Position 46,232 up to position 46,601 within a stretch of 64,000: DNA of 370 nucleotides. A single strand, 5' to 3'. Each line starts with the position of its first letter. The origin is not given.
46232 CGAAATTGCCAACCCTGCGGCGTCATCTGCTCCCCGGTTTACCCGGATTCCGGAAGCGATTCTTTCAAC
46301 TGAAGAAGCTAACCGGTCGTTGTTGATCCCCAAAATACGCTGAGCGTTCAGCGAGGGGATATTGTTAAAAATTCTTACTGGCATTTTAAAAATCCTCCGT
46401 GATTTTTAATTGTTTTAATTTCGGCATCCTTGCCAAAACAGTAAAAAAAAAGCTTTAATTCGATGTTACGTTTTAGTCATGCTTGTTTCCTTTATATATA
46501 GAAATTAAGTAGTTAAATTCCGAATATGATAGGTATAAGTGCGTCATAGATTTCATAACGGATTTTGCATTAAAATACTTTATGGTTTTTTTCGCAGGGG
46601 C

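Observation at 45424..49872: Flagellin leaders carry GGA-in-loop hairpins plus GGA-containing SDs: the CsrA two-site architecture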

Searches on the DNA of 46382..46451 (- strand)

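Call 58: build_rna_model(alignment_id=A3, structure=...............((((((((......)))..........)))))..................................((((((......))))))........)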
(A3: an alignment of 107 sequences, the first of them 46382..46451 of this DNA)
Model R1 built from alignment A3 (107 sequences, 107 columns); structure: as given.
model positions 69; base pairs 14; branch points 1; effective number of sequences 67.18; information 0.815 bits per position. Calibrated on 0.2 Mb of random sequence (short: E-values are rough).
structure used (alignment columns):
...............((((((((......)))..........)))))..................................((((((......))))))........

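Call 59: search_with_rna_model(model_id=R1, source=window, filters=off, max_evalue=10, show_alignments=5)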
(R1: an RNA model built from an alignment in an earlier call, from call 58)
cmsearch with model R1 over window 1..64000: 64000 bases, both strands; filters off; matches with E-value up to 10: 20.
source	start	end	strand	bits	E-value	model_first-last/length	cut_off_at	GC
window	46384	46443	-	56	5e-11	1-69/69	no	0.3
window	47715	47779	-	55.1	8.2e-11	1-69/69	no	0.38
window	45423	45487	-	50.5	1e-09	1-69/69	no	0.32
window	47750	47872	+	12.4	1.1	1-69/69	no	0.33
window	56279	56371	-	11.1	2.2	1-69/69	no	0.29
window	48701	48765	-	10.8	2.6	1-69/69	no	0.29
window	49290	49358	-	10.7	2.8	1-69/69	no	0.33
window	30596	30703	+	10.4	3.3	1-69/69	no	0.35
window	5554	5634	-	10.1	3.9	1-69/69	no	0.3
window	53908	53981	-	9.8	4.5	1-69/69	no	0.3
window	46797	46850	+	9.8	4.6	1-69/69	no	0.22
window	24500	24580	-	9.5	5.2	1-69/69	no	0.41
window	59465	59545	-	9.5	5.2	1-69/69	no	0.4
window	51142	51237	+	9.4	5.6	1-69/69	no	0.3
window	14839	14879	-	9.3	5.9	1-69/69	no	0.32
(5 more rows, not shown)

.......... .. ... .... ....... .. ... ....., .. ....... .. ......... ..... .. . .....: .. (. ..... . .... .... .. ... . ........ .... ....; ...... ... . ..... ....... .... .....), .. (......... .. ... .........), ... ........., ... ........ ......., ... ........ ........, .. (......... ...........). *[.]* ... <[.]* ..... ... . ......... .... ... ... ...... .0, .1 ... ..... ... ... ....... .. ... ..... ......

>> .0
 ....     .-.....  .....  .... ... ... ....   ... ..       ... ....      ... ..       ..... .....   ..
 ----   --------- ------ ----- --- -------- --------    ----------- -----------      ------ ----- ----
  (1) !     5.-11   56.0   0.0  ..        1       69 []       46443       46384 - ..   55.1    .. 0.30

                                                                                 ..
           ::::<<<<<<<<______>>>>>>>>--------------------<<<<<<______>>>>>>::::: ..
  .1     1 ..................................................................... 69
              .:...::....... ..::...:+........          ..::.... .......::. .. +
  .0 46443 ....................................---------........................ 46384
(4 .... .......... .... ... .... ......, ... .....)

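Call 60: search_with_rna_model(model_id=R1, sources=[L057, L058, L061, L062, L063, L064, L065, L066, L067, L068, L069, L070, L071, L072, L073, L074, L076, L046, L047, L055, L048, L049, L050, L052, L053, L032, L034, L021, L023, L036, L040], max_evalue=1, show_alignments=0)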
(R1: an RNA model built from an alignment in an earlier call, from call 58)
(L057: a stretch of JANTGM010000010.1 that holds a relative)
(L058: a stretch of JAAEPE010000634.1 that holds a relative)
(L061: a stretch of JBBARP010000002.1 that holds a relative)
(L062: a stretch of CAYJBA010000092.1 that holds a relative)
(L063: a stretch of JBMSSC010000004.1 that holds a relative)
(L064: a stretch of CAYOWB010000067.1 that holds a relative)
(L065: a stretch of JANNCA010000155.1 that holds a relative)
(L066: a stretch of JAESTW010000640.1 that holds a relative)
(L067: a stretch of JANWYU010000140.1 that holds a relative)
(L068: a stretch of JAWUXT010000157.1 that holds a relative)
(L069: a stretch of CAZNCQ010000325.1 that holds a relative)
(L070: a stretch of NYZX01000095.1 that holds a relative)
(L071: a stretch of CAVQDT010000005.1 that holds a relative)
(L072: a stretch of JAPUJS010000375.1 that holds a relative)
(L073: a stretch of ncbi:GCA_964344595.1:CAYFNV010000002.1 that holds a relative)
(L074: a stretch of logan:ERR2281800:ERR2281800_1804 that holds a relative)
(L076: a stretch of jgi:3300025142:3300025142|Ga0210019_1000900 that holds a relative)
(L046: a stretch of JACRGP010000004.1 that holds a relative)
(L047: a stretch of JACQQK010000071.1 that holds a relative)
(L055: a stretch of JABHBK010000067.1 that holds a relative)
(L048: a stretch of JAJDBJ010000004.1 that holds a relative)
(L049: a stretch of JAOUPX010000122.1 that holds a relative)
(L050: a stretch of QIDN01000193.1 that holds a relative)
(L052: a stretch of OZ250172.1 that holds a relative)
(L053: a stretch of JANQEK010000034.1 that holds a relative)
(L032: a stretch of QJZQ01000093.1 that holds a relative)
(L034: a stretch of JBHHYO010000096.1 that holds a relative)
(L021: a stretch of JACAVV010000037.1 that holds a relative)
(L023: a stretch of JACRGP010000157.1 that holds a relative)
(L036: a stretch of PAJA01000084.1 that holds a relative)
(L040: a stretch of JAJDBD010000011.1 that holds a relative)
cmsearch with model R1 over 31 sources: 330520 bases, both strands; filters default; matches with E-value up to 1: 17.
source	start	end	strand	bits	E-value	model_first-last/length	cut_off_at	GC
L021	8916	8979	+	54.3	6.6e-10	1-69/69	no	0.36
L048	7171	7237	+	49.2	1.1e-08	1-69/69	no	0.48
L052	7196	7262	+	48.8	1.3e-08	1-69/69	no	0.45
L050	2860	2926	+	48.7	1.4e-08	1-69/69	no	0.46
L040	7092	7158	+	48.1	1.9e-08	1-69/69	no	0.43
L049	7122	7188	+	48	2.1e-08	1-69/69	no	0.45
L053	7119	7184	+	40.3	1.4e-06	1-69/69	no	0.48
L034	5937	6003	+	32.7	8.8e-05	1-69/69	no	0.33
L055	5939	6003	+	26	0.0034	1-69/69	no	0.38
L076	9088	9148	+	25.7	0.004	1-69/69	no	0.38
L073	9076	9151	+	20.9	0.053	1-69/69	no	0.37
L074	9076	9151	+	20.9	0.053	1-69/69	no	0.37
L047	5946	6003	+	18.6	0.19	1-69/69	no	0.48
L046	891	945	+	17.3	0.39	1-69/69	no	0.51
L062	19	64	+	16.8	0.51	1-69/69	no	0.48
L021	7661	7727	+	16.2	0.69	1-69/69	no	0.37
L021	7183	7246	+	16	0.77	1-69/69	no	0.44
